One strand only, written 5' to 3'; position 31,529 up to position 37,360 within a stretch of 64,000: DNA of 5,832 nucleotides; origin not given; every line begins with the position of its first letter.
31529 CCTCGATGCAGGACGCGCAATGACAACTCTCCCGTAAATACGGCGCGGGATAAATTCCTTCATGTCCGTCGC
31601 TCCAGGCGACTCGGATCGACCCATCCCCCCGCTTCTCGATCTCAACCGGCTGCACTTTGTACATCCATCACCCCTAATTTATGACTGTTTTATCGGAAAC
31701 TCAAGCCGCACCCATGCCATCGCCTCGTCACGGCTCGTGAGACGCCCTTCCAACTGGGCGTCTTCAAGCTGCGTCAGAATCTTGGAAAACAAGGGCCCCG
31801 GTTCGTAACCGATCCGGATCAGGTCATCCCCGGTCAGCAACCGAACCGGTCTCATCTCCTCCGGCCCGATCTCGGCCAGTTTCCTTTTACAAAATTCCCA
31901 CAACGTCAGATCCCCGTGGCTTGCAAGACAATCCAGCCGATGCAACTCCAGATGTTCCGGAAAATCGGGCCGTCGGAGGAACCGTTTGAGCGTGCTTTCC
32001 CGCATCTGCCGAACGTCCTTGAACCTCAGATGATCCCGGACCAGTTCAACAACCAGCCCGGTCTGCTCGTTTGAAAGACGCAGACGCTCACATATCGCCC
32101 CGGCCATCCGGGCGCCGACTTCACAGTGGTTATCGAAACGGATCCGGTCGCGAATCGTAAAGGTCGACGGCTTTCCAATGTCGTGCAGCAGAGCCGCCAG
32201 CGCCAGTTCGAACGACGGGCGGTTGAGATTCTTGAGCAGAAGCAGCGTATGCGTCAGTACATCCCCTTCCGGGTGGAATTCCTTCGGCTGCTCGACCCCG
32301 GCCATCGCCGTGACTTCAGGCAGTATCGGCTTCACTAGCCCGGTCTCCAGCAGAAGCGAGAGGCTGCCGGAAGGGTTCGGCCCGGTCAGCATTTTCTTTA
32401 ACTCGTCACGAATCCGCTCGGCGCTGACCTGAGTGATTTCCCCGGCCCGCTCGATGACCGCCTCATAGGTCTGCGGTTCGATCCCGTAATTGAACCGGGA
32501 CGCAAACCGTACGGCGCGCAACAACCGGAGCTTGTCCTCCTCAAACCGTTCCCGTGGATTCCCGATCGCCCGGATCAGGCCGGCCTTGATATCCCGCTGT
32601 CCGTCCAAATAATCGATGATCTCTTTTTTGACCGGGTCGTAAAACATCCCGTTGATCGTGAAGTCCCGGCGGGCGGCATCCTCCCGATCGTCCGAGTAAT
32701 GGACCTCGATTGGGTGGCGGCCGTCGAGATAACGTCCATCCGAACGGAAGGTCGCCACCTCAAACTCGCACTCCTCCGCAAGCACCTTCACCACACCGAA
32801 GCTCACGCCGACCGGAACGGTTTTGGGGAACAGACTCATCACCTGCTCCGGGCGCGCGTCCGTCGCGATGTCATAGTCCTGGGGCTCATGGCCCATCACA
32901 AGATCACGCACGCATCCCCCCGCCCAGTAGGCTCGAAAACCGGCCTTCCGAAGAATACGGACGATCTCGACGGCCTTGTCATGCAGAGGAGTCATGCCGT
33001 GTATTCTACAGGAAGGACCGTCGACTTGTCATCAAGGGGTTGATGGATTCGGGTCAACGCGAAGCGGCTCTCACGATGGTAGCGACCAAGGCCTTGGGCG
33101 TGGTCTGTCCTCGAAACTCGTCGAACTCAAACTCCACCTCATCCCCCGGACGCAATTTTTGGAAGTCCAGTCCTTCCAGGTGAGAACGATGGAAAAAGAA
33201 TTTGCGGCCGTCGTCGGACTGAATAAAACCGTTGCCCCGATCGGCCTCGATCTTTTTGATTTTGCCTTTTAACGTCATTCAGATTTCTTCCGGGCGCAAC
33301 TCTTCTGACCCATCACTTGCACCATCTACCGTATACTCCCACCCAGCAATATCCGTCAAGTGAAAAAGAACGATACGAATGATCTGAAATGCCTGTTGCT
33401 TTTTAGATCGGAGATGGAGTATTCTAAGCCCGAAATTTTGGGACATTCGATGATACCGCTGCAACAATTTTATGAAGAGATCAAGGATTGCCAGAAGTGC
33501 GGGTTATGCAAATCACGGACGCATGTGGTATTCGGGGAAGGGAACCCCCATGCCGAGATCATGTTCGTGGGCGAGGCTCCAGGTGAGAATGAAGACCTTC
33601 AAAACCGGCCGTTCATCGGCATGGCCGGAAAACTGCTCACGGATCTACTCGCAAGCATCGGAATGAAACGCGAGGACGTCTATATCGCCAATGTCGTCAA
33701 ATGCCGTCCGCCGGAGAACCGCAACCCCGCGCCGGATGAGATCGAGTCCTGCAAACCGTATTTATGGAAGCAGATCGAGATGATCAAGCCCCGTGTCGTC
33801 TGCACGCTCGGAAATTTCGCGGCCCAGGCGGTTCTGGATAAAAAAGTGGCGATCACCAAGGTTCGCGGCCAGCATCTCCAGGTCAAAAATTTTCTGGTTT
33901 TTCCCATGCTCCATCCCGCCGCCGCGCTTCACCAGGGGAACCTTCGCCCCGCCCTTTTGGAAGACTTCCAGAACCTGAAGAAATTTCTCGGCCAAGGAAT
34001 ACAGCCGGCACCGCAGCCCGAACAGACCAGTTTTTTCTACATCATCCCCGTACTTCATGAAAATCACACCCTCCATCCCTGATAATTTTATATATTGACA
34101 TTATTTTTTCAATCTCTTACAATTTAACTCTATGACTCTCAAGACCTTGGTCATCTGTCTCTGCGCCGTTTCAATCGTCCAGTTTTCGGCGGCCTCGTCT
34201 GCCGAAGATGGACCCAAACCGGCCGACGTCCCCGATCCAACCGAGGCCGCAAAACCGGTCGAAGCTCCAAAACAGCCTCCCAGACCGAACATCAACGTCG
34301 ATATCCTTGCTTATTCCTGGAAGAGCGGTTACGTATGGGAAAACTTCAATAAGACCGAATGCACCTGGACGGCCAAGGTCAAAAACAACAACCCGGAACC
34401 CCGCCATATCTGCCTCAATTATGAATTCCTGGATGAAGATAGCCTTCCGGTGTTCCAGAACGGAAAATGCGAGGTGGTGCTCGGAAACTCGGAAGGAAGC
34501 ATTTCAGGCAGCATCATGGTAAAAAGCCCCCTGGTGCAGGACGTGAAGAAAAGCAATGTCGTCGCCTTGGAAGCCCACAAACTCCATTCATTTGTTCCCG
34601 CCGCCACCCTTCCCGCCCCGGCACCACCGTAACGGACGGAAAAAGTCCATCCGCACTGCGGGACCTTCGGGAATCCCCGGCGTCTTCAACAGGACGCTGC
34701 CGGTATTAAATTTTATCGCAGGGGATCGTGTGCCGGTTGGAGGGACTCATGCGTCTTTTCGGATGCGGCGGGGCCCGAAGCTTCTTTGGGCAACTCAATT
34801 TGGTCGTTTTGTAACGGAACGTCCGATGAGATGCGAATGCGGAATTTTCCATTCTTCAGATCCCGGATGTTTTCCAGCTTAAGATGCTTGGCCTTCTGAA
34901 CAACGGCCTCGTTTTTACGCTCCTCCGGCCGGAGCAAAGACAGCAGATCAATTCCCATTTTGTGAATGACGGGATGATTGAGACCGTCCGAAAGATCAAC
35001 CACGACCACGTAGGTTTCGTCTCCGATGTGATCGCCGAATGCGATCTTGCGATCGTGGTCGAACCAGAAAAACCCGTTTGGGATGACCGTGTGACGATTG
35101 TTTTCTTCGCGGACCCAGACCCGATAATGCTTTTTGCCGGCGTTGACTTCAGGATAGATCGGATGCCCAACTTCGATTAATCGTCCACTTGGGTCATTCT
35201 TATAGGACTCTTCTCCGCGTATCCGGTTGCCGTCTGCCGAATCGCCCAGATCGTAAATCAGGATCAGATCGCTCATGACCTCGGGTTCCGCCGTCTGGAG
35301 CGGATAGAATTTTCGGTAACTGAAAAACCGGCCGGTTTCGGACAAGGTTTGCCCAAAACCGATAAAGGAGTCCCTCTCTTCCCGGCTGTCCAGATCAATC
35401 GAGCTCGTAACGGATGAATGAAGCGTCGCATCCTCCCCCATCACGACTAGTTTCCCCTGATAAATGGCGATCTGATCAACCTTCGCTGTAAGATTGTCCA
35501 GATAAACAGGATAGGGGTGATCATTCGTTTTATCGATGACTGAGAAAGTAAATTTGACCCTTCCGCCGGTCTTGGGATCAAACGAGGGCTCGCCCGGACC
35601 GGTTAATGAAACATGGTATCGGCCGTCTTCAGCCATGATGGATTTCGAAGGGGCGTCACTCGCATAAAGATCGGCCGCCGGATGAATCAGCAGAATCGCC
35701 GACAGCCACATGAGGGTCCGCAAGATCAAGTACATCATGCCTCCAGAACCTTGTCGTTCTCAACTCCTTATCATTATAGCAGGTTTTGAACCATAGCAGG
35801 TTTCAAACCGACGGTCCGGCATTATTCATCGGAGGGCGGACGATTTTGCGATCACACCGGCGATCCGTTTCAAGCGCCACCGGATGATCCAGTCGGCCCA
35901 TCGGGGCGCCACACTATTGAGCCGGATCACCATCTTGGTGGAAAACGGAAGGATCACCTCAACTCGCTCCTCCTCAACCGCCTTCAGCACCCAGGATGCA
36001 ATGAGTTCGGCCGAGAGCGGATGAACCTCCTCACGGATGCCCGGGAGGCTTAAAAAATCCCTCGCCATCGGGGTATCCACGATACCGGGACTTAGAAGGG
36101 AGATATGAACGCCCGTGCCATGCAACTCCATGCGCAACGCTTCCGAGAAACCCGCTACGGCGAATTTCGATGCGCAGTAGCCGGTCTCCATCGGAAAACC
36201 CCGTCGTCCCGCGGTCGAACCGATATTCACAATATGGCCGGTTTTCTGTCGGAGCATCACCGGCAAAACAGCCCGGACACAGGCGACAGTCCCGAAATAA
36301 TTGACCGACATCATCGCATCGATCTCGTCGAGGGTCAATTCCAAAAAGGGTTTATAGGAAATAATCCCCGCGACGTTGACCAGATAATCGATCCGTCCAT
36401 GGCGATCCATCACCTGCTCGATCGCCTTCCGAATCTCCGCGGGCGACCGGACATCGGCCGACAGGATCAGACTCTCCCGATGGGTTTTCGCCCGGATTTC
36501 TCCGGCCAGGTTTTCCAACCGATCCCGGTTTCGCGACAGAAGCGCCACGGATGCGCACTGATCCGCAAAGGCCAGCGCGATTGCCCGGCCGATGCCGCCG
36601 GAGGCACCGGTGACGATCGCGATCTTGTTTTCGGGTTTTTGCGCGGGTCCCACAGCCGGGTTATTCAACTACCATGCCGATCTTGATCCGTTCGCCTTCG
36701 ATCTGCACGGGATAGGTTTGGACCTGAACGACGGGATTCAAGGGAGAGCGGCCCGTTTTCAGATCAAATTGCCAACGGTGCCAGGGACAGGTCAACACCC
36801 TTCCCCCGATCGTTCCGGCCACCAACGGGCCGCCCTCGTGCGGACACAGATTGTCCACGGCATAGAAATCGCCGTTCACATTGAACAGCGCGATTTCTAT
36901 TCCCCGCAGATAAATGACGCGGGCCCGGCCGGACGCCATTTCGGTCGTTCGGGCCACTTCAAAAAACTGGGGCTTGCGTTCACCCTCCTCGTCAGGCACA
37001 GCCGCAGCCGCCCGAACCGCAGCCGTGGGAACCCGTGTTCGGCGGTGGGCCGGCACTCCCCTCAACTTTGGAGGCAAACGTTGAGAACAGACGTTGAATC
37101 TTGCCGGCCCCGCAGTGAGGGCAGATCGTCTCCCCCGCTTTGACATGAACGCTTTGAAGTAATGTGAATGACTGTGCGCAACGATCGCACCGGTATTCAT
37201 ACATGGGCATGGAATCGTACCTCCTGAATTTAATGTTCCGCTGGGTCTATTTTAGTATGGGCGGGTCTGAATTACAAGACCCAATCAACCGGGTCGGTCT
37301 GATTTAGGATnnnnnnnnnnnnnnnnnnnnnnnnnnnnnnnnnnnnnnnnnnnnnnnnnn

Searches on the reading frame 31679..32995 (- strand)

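Call 74: search_protein_families(library=pfam, proteins=[window:31679-32995:-], max_evalue=0.00001)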
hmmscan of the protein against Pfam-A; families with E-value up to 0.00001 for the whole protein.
window:31679-32995:- (438 aa): 3 families
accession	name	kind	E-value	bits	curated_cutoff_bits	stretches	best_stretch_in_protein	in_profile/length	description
PF01743.26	PolyA_pol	-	7e-37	127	23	1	22-142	1-126/126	Poly A polymerase head domain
PF12627.12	PolyA_pol_RNAbd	-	9e-18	64.2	22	1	171-230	3-62/64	Probable RNA and SrmB- binding site of polymerase A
PF01966.28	HD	-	1.8e-08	35.1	22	1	251-335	13-102/116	HD domain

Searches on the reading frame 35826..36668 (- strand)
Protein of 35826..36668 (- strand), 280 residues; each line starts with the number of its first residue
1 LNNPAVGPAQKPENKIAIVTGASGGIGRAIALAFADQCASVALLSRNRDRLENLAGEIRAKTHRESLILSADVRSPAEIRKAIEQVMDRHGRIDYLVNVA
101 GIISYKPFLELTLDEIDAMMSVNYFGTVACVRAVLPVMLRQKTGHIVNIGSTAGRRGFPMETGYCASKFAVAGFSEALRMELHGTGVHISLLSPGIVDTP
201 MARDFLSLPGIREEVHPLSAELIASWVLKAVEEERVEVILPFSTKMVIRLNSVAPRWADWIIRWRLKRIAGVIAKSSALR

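Call 3: search_protein_families(library=pfam, proteins=[window:35826-36668:-], max_evalue=0.01)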
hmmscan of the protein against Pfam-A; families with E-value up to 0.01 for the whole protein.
window:35826-36668:- (280 aa): 7 families
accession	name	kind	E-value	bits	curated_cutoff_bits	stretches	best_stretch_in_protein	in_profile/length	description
PF00106.31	adh_short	-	4.9e-60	202.8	26.6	1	15-204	1-189/195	short chain dehydrogenase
PF13561.12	adh_short_C2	-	2e-42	145.8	27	1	21-216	1-195/236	Enoyl-(Acyl carrier protein) reductase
PF08659.16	KR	-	3.3e-15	56.9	22.6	1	18-190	4-176/180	KR domain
PF01370.27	Epimerase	-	5.1e-05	23.2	20.9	1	18-129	2-97/240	NAD dependent epimerase/dehydratase family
PF23441.1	SDR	-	0.00046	20.1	27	1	14-201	7-198/258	SDR-like rossmann domain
PF13460.12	NAD_binding_10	-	0.00048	20.5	27.2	1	21-85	1-60/184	NAD(P)H-binding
PF02719.21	Polysacc_synt_2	-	0.002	17.8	20.2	1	18-133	2-114/293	Polysaccharide biosynthesis protein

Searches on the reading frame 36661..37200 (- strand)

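Call 3: search_protein_families(library=pfam, proteins=[window:36661-37200:-], max_evalue=0.01)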
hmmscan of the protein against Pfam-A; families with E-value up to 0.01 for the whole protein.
window:36661-37200:- (179 aa): 3 families
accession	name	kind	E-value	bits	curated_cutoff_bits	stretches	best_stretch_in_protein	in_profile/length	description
PF00355.32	Rieske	-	1.4e-18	67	20.3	1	80-164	3-88/88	Rieske [2Fe-2S] domain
PF13806.12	Rieske_2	-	8.8e-14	51.7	27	1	78-174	1-103/104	Rieske-like [2Fe-2S] domain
PF22543.2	Rieske_4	-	2e-08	35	28.4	1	98-152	19-77/119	Soluble Rieske-type ferredoxin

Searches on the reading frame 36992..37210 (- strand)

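Call 3: search_protein_families(library=pfam, proteins=[window:36992-37210:-], max_evalue=0.01)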
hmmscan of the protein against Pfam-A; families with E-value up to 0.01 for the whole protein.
window:36992-37210:- (72 aa): 3 families
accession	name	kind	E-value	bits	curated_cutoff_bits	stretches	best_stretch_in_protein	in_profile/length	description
PF09723.15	Zn_ribbon_8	-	2.2e-15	56.8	34.4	1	1-42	1-41/41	Zinc ribbon domain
PF13248.11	Zn_ribbon_3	-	0.0021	17.9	27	0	23-35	12-24/26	zinc-ribbon domain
PF01155.25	HypA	-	0.0086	16.5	28.9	0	5-39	70-98/112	Hydrogenase/urease nickel incorporation, metallochaperone, hypA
